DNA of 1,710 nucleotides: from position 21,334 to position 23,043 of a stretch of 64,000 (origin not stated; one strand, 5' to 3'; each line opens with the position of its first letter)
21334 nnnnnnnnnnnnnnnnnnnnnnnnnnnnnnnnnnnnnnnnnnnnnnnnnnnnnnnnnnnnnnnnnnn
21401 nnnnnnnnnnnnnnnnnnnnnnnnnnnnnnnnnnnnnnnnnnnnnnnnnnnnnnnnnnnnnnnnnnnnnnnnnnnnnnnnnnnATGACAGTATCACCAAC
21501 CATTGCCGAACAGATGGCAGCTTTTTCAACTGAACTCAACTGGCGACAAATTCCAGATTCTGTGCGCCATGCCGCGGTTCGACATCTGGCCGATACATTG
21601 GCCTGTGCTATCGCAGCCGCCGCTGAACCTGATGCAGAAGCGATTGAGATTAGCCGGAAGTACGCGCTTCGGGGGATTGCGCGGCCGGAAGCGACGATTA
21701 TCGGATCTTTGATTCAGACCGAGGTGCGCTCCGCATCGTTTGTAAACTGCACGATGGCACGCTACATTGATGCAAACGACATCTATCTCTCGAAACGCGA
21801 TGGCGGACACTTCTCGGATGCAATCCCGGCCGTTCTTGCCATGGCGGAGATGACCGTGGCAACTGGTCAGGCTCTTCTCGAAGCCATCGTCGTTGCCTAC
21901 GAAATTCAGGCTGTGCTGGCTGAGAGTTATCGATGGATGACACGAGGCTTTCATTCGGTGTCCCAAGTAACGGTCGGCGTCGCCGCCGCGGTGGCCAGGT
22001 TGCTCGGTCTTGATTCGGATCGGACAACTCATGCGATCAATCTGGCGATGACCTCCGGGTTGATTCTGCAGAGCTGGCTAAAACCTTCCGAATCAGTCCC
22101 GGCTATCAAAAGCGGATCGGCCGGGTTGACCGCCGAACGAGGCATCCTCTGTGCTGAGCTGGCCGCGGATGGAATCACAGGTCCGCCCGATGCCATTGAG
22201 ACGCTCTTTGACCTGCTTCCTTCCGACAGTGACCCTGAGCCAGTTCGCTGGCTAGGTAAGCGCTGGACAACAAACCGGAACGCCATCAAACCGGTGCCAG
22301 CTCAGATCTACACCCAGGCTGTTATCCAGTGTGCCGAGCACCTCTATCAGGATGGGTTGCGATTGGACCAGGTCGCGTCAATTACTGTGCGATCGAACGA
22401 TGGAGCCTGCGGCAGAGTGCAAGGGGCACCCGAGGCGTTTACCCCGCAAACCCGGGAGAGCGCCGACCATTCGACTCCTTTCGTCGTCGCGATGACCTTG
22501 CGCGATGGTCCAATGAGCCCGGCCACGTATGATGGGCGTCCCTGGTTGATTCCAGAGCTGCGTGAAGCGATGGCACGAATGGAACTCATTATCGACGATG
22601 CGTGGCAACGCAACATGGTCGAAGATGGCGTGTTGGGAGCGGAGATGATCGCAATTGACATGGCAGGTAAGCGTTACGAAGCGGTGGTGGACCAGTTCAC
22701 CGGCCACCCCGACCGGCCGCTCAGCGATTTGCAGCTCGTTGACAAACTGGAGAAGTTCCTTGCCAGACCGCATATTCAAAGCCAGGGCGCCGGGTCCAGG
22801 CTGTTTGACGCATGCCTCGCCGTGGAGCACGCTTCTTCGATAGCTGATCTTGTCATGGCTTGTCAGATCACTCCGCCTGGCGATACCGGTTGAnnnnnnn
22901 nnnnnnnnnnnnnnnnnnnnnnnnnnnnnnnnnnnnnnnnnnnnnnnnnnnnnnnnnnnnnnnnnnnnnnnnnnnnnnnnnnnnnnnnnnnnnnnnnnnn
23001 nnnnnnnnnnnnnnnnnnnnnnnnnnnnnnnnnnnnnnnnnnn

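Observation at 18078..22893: Tightly coupled five-gene operon: three tandem MBL-fold paralogs, a PhzF-like isomerase and an MmgE/PrpD protein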

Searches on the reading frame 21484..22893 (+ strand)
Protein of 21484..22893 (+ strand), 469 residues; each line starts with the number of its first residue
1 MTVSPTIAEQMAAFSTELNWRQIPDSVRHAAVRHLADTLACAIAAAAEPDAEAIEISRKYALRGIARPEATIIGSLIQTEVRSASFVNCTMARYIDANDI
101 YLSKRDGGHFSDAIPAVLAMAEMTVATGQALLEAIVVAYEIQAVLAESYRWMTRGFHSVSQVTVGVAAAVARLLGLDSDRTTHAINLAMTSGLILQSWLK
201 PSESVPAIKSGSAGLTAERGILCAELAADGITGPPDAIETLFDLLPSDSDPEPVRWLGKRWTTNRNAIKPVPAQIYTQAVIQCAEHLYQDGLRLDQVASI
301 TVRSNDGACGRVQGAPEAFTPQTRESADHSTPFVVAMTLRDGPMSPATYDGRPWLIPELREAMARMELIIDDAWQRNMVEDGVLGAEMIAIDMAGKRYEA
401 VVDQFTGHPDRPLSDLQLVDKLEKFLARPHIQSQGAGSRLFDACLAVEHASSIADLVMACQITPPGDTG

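Call 5: search_protein_families(library=pfam, proteins=[window:21484-22893:+], max_evalue=0.01)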
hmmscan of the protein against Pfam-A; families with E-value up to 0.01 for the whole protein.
window:21484-22893:+ (469 aa): 2 families
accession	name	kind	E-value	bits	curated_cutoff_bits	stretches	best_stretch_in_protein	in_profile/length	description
PF03972.19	MmgE_PrpD_N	-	7.4e-55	186.2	32.1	1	9-239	1-226/244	MmgE/PrpD N-terminal domain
PF19305.4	MmgE_PrpD_C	-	2.4e-24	86.5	32.1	1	272-434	2-160/173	MmgE/PrpD C-terminal domain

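Call 6: search_protein_families(library=ncbifam, proteins=[window:21484-22893:+], max_evalue=0.01)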
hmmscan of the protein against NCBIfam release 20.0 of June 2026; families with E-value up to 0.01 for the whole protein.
window:21484-22893:+ (469 aa): 3 families
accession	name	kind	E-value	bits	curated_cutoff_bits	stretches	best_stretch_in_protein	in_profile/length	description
NF006943.0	PRK09425.1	equivalog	1.7e-23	83.1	575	1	28-434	34-452/480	bifunctional 2-methylcitrate dehydratase/aconitate hydratase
TIGR02330.1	prpD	equivalog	1e-21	77.2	458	1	30-445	24-449/468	2-methylcitrate dehydratase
NF042438.1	PrpD_hiGCgrampos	equivalog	1.7e-18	66.5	950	2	22-189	34-198/499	2-methylcitrate dehydratase PrpD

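Call 9: search_solved_structures(query=window:21484-22893:+, max_evalue=0.001)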
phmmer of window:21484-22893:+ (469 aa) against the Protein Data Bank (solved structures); distinct sequences matched with E-value up to 0.001: 12.
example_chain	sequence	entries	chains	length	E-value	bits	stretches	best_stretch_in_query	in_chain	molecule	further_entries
1szq_A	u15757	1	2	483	1.1e-18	70.7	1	33-430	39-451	2-methylcitrate dehydratase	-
5mvi_E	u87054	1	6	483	3.4e-18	69.1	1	33-430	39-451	2-methylcitrate dehydratase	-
6s62_A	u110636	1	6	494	6.7e-16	61.5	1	31-445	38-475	Propionate catabolic protein PrpD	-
5mux_A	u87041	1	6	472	3.6e-14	55.8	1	29-373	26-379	2-methylcitrate dehydratase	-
2hp3_A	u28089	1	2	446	6.6e-12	48.4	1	25-425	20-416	IDS-epimerase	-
2hp0_A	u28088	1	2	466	7.1e-12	48.3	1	25-425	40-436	IDS-epimerase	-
12vt_A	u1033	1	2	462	4.7e-10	42.3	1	11-422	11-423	Cis-aconitate decarboxylase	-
12vw_A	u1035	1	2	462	8.9e-10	41.4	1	11-422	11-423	Cis-aconitate decarboxylase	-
12ux_A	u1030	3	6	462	1.2e-09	40.9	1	11-422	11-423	Cis-aconitate decarboxylase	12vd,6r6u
12vq_A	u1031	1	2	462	3.4e-09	39.4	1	11-422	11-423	Cis-aconitate decarboxylase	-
7br9_A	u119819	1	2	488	2.3e-05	26.8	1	80-422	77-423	Cis-aconitate decarboxylase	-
6r6t_A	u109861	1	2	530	3.1e-05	26.4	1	81-422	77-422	Cis-aconitate decarboxylase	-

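Call 11: find_encoding_contigs(protein=window:21484-22893:+, flank=10000, max_places=6)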
Protein window:21484-22893:+ (469 aa): 1 contig read that carries it; 1 place shown.
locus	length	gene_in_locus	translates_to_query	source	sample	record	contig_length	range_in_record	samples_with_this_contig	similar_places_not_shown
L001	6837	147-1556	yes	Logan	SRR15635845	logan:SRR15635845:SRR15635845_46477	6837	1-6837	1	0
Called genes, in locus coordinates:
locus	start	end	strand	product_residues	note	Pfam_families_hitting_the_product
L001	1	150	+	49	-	?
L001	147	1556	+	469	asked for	PF03972:MmgE_PrpD_N, PF19305:MmgE_PrpD_C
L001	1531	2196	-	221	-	PF00561:Abhydrolase_1 (faint)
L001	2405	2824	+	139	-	PF13671:AAA_33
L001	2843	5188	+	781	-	PF01804:Penicil_amidase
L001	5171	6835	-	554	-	?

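Call 24: find_homologous_proteins(query=window:21484-22893:+)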
Query window:21484-22893:+ (469 aa): 215 proteins with E <= 0.001 among 8000 candidates; the best 120 are listed.
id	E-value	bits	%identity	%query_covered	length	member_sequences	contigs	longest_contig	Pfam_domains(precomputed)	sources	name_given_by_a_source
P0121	0.0e+0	1041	100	100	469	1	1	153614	PF19305.5,PF03972.20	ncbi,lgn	-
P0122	1.6e-178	612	60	97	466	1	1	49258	PF19305.5,PF03972.20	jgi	jgi:2-methylcitrate dehydratase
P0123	1.3e-176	606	61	97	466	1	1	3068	PF19305.5,PF03972.20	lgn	-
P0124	2.8e-169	582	57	99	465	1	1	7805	PF19305.5,PF03972.20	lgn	-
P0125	9.4e-167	574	57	99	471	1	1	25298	PF19305.5,PF03972.20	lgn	-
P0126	2.7e-162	559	56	98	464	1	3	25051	PF19305.5,PF03972.20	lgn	-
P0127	2.8e-157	542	57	97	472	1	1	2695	PF19305.5,PF03972.20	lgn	-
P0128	5.3e-154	532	55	96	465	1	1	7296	PF19305.5,PF03972.20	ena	-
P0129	2.1e-149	516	54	97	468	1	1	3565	PF19305.5,PF03972.20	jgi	jgi:2-methylcitrate dehydratase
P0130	4.0e-149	515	53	96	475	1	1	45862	PF19305.5,PF03972.20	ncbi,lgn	ncbi:MmgE/PrpD family protein [soil metagenome]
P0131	5.1e-148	512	55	96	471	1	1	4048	PF19305.5,PF03972.20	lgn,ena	-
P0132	9.6e-148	511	55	93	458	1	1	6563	PF19305.5,PF03972.20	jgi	jgi:2-methylcitrate dehydratase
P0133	1.2e-146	507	53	96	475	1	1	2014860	PF19305.5,PF03972.20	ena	-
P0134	4.0e-143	496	52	98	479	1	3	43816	PF19305.5,PF03972.20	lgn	-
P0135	2.8e-142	493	54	96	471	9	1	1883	PF19305.5,PF03972.20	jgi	-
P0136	1.9e-141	490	52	98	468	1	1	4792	PF19305.5,PF03972.20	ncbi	ncbi:MAG: MmgE/PrpD family protein [Chloroflexota bacterium]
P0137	3.9e-141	489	52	97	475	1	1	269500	PF19305.5,PF03972.20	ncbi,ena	-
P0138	4.5e-141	489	52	98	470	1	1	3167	PF19305.5,PF03972.20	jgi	jgi:2-methylcitrate dehydratase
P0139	2.2e-140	487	52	98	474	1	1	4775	PF19305.5,PF03972.20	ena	-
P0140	3.8e-139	483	51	97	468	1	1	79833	PF19305.5,PF03972.20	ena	-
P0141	4.8e-129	449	50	96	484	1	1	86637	PF19305.5,PF03972.20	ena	-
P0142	8.9e-125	435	51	89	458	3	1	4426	PF19305.5,PF03972.20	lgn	-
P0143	7.9e-123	429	53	82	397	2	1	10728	PF19305.5,PF03972.20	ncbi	-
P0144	2.4e-122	427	51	89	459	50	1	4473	PF19305.5,PF03972.20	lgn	-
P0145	3.9e-122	427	49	97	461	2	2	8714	PF19305.5,PF03972.20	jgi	-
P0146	1.6e-121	425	49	98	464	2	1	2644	PF19305.5,PF03972.20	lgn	-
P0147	4.2e-119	417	47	97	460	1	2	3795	PF19305.5,PF03972.20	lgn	-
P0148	2.4e-118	414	47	97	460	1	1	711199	PF19305.5,PF03972.20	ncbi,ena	-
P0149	1.1e-117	412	49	97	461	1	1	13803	PF19305.5,PF03972.20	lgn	-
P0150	2.3e-116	408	47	98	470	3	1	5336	PF19305.5,PF03972.20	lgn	-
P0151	1.3e-114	402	45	97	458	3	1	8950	PF19305.5,PF03972.20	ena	-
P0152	2.4e-114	401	47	97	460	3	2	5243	PF19305.5,PF03972.20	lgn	-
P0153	4.9e-114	400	46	97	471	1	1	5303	PF19305.5,PF03972.20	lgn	-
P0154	5.0e-114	400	46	98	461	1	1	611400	PF19305.5,PF03972.20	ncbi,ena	-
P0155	6.6e-114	399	46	97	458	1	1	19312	PF19305.5,PF03972.20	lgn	-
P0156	7.1e-113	396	46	97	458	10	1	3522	PF19305.5,PF03972.20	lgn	-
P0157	1.1e-112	395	46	97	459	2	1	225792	PF19305.5,PF03972.20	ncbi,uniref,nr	ncbi:MmgE/PrpD family protein [Thermomicrobiaceae bacterium CFH 74404]|uniref:MmgE/PrpD family prote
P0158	1.9e-112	395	48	98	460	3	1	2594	PF19305.5,PF03972.20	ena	-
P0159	3.2e-112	394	44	97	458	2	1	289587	PF19305.5,PF03972.20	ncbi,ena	-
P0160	1.8e-111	391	44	98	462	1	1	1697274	PF19305.5,PF03972.20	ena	-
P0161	6.7e-111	390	45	96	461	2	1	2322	PF19305.5,PF03972.20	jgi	-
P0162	6.8e-111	389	45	97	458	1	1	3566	PF19305.5,PF03972.20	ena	-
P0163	3.2e-109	384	46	97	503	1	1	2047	PF19305.5,PF03972.20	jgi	jgi:2-methylcitrate dehydratase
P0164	4.4e-109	384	45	97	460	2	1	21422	PF19305.5,PF03972.20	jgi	jgi:2-methylcitrate dehydratase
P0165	4.5e-109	383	49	87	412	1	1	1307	PF19305.5,PF03972.20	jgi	jgi:2-methylcitrate dehydratase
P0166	8.5e-109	383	45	97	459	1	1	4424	PF19305.5,PF03972.20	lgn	-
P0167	9.7e-109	382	45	97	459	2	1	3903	PF19305.5,PF03972.20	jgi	jgi:2-methylcitrate dehydratase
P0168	4.1e-108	380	45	97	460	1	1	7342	PF19305.5,PF03972.20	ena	-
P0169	5.8e-108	380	45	97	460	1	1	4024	PF19305.5,PF03972.20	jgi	jgi:2-methylcitrate dehydratase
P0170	6.9e-108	380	47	89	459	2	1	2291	PF19305.5,PF03972.20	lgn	-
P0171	9.8e-108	379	56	73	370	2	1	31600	PF03972.20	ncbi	ncbi:MAG: MmgE/PrpD family protein [Thermomicrobiales bacterium]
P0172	1.0e-107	379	45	97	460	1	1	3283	PF19305.5,PF03972.20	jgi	jgi:2-methylcitrate dehydratase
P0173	1.4e-107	379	45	97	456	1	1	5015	PF19305.5,PF03972.20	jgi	jgi:2-methylcitrate dehydratase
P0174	2.5e-107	378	44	97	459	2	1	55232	PF19305.5,PF03972.20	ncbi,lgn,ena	-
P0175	4.0e-107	377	44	97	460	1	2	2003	PF19305.5,PF03972.20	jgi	jgi:2-methylcitrate dehydratase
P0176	3.0e-106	374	44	97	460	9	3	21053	PF19305.5,PF03972.20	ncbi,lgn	ncbi:MAG TPA: MmgE/PrpD family protein [Nitrolancea sp.]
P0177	3.4e-106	374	48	90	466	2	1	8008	PF19305.5,PF03972.20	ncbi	-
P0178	4.9e-106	373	48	89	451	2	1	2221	PF19305.5,PF03972.20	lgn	-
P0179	1.2e-105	372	48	89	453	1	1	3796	PF19305.5,PF03972.20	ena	-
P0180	2.6e-105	371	48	89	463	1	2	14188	PF19305.5,PF03972.20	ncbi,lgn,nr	ncbi:MAG TPA: MmgE/PrpD family protein [Thermomicrobiaceae bacterium]|nr:MmgE/PrpD family protein [T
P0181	2.9e-105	371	46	97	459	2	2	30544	PF19305.5,PF03972.20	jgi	jgi:2-methylcitrate dehydratase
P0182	1.1e-104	369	46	97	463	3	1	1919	PF19305.5,PF03972.20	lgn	-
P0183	1.4e-103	365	43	97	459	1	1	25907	PF19305.5,PF03972.20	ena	-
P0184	2.1e-103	365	47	90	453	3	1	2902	PF19305.5,PF03972.20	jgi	jgi:2-methylcitrate dehydratase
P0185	1.3e-102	362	43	97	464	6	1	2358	PF19305.5,PF03972.20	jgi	jgi:2-methylcitrate dehydratase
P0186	1.8e-102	362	43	97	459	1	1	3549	PF19305.5,PF03972.20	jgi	jgi:2-methylcitrate dehydratase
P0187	3.9e-102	361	47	89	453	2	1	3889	PF19305.5,PF03972.20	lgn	-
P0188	3.1e-101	358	44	98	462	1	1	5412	PF19305.5,PF03972.20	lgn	-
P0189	1.9e-100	355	46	89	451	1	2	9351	PF19305.5,PF03972.20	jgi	jgi:2-methylcitrate dehydratase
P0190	7.4e-100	353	42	97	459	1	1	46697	PF19305.5,PF03972.20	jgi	jgi:2-methylcitrate dehydratase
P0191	3.1e-99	351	42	96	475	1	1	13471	PF19305.5,PF03972.20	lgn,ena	-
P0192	5.0e-98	347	47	84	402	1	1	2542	PF19305.5,PF03972.20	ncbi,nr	ncbi:MAG TPA: MmgE/PrpD family protein, partial [Thermomicrobiaceae bacterium]|nr:MmgE/PrpD family p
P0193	8.4e-94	333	39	98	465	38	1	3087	PF19305.5,PF03972.20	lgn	-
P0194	5.8e-93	330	38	98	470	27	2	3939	PF19305.5,PF03972.20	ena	-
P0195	1.8e-92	329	47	79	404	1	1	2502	PF19305.5,PF03972.20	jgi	jgi:2-methylcitrate dehydratase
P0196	2.4e-92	328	41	98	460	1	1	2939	PF19305.5,PF03972.20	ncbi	-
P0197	3.2e-92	328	42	99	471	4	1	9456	PF19305.5,PF03972.20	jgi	jgi:2-methylcitrate dehydratase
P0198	4.1e-91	324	39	98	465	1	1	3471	PF19305.5,PF03972.20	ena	-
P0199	1.9e-89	319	39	96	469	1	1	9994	PF19305.5,PF03972.20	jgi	jgi:2-methylcitrate dehydratase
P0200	2.2e-88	315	41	94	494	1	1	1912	PF19305.5,PF03972.20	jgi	jgi:2-methylcitrate dehydratase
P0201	2.5e-87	312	38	97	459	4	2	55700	PF19305.5,PF03972.20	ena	-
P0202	2.2e-86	309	37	97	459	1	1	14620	PF19305.5,PF03972.20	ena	-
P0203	7.0e-85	304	40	97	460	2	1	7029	PF19305.5,PF03972.20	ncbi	ncbi:MAG TPA: MmgE/PrpD family protein [Ktedonobacterales bacterium]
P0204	8.3e-85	304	37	97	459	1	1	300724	PF19305.5,PF03972.20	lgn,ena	-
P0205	3.3e-84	302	35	97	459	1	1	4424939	PF19305.5,PF03972.20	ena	-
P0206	5.0e-83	298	36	99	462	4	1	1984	PF19305.5,PF03972.20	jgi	jgi:2-methylcitrate dehydratase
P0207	1.2e-80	290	36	97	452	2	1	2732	PF19305.5,PF03972.20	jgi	jgi:2-methylcitrate dehydratase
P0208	4.9e-79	285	37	97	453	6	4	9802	PF19305.5,PF03972.20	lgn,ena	-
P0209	5.2e-77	278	53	58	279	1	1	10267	PF03972.20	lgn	-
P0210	1.0e-71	260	56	52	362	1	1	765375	PF03972.20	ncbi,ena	-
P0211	2.3e-60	223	43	62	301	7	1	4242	PF03972.20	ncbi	ncbi:MAG: MmgE/PrpD family protein, partial [Candidatus Binatia bacterium]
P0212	9.8e-50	188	33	91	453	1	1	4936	PF19305.5,PF03972.20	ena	-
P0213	3.2e-48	183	32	96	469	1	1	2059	PF19305.5,PF03972.20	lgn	-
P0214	1.9e-47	180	32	96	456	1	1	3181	PF19305.5,PF03972.20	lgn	-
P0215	1.9e-44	171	31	97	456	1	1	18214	PF19305.5,PF03972.20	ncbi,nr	ncbi:MAG: MmgE/PrpD family protein [Betaproteobacteria bacterium]|nr:MmgE/PrpD family protein [Betap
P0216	1.9e-44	171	28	98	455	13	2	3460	PF19305.5,PF03972.20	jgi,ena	jgi:2-methylcitrate dehydratase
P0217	4.0e-44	169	29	90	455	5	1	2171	PF19305.5,PF03972.20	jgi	jgi:2-methylcitrate dehydratase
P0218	1.6e-43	167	32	88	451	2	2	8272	PF19305.5,PF03972.20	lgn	-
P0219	2.4e-43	167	30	90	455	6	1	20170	PF19305.5,PF03972.20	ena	-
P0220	3.0e-43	167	29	96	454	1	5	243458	PF19305.5,PF03972.20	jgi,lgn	jgi:2-methylcitrate dehydratase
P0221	8.3e-43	165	30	90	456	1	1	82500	PF19305.5,PF03972.20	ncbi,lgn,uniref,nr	ncbi:MmgE/PrpD family protein [Caballeronia udeis]|uniref:MmgE/PrpD family protein n=1 Tax=Caballero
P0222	3.6e-42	163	31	96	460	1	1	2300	PF19305.5,PF03972.20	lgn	-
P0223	1.6e-41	161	34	83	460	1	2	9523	PF19305.5,PF03972.20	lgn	-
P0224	3.4e-41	160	33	90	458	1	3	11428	PF19305.5,PF03972.20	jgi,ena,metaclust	jgi:2-methylcitrate dehydratase|metaclust:\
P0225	4.4e-41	159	30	97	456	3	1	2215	PF19305.5,PF03972.20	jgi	jgi:2-methylcitrate dehydratase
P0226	4.5e-41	159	29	92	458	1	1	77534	PF19305.5,PF03972.20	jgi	jgi:2-methylcitrate dehydratase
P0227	7.4e-41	159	30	91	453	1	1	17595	PF19305.5,PF03972.20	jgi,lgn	jgi:2-methylcitrate dehydratase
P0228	4.3e-40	156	29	96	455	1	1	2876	PF19305.5,PF03972.20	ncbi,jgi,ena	jgi:2-methylcitrate dehydratase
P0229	4.9e-40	156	31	98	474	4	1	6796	PF19305.5,PF03972.20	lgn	-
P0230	5.8e-40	156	29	90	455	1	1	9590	PF19305.5,PF03972.20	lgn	-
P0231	3.3e-39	153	34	79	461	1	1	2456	PF19305.5,PF03972.20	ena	-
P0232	2.4e-38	150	34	74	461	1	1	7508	PF19305.5,PF03972.20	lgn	-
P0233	1.9e-36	144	30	90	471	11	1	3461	PF19305.5,PF03972.20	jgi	jgi:2-methylcitrate dehydratase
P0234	2.1e-36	144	33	72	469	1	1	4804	PF19305.5,PF03972.20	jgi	jgi:2-methylcitrate dehydratase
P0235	4.9e-36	143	31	83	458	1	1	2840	PF19305.5,PF03972.20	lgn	-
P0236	6.2e-36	142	30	93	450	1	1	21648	PF19305.5,PF03972.20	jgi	jgi:2-methylcitrate dehydratase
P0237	1.8e-35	141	33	78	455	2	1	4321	PF19305.5,PF03972.20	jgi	jgi:2-methylcitrate dehydratase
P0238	6.4e-34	136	28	89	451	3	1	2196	PF19305.5,PF03972.20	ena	-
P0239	2.2e-32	131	33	90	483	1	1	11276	PF19305.5,PF03972.20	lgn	-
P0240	6.0e-32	129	29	77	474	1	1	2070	PF19305.5,PF03972.20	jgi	jgi:2-methylcitrate dehydratase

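Call 25: find_encoding_contigs(protein=P0122, flank=10000, max_places=2)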
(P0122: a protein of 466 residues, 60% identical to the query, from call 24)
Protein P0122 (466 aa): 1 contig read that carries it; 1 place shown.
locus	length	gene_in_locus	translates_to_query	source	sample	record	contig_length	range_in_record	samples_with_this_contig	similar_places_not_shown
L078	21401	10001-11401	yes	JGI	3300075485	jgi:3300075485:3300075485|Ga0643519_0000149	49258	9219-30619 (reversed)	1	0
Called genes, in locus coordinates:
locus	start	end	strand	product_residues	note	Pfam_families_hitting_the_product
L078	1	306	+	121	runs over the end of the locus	-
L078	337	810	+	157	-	-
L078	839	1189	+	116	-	PF07110:EthD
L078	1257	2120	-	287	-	PF03724:META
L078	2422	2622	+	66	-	-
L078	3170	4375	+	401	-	PF13810:DUF4185, PF16396:DUF5005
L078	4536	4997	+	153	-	-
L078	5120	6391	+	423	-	PF13810:DUF4185, PF16396:DUF5005 (weak)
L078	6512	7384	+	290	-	PF04909:Amidohydro_2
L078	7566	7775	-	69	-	-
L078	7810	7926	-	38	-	-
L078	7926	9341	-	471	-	PF02225:PA, PF04389:Peptidase_M28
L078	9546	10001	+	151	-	PF00892:EamA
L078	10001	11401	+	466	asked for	PF03972:MmgE_PrpD_N, PF19305:MmgE_PrpD_C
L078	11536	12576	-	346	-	PF00155:Aminotran_1_2 (faint), PF01212:Beta_elim_lyase, PF01053:Cys_Met_Meta_PP (weak)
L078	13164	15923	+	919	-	PF13632:Glyco_trans_2_3, PF02156:Glyco_hydro_26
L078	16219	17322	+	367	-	-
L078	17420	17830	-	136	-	-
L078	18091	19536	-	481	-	PF00890:FAD_binding_2, PF01134:GIDA (weak), PF01262:AlaDh_PNT_C (faint), PF01266:DAO, PF03486:HI0933_like (faint), PF07992:Pyr_redox_2 (weak), PF12831:FAD_oxidored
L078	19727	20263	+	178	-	-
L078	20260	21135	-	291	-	PF06267:DUF1028, PF08823:PG_binding_2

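Call 26: find_encoding_contigs(protein=P0157, flank=10000, max_places=2)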
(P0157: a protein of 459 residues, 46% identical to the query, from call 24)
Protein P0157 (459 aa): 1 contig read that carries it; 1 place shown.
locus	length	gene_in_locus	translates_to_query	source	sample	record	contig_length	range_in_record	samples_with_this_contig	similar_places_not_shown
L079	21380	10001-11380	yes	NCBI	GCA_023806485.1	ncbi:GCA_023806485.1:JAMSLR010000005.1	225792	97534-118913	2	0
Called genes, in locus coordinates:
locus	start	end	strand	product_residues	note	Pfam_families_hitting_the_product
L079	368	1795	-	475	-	PF04185:Phosphoesterase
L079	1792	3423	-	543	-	PF02366:PMT, PF13231:PMT_2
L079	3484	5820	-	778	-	PF00535:Glycos_transf_2, PF04138:GtrA_DPMS_TM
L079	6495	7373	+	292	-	PF02811:PHP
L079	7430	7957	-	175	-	PF01931:NTPase_I-T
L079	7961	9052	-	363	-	PF12679:ABC2_membrane_2, PF12698:ABC2_membrane_3, PF01061:ABC2_membrane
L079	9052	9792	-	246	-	PF00005:ABC_tran, PF13304:AAA_21 (weak)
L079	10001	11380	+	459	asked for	PF03972:MmgE_PrpD_N, PF19305:MmgE_PrpD_C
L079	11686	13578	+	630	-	PF01590:GAF, PF03472:Autoind_bind (faint), PF13185:GAF_2, PF13492:GAF_3 (weak), PF17853:GGDEF_2, PF13556:HTH_30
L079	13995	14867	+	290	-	PF00941:FAD_binding_5, PF03450:CO_deh_flav_C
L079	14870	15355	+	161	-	PF00111:Fer2, PF13085:Fer2_3 (weak), PF01799:Fer2_2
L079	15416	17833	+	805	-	PF01315:Ald_Xan_dh_C, PF02738:MoCoBD_1, PF20256:MoCoBD_2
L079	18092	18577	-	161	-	PF00903:Glyoxalase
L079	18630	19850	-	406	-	PF01494:FAD_binding_3, PF22607:FAD_binding-like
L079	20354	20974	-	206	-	-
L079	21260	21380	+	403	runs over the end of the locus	PF00155:Aminotran_1_2, PF12897:Asp_aminotransf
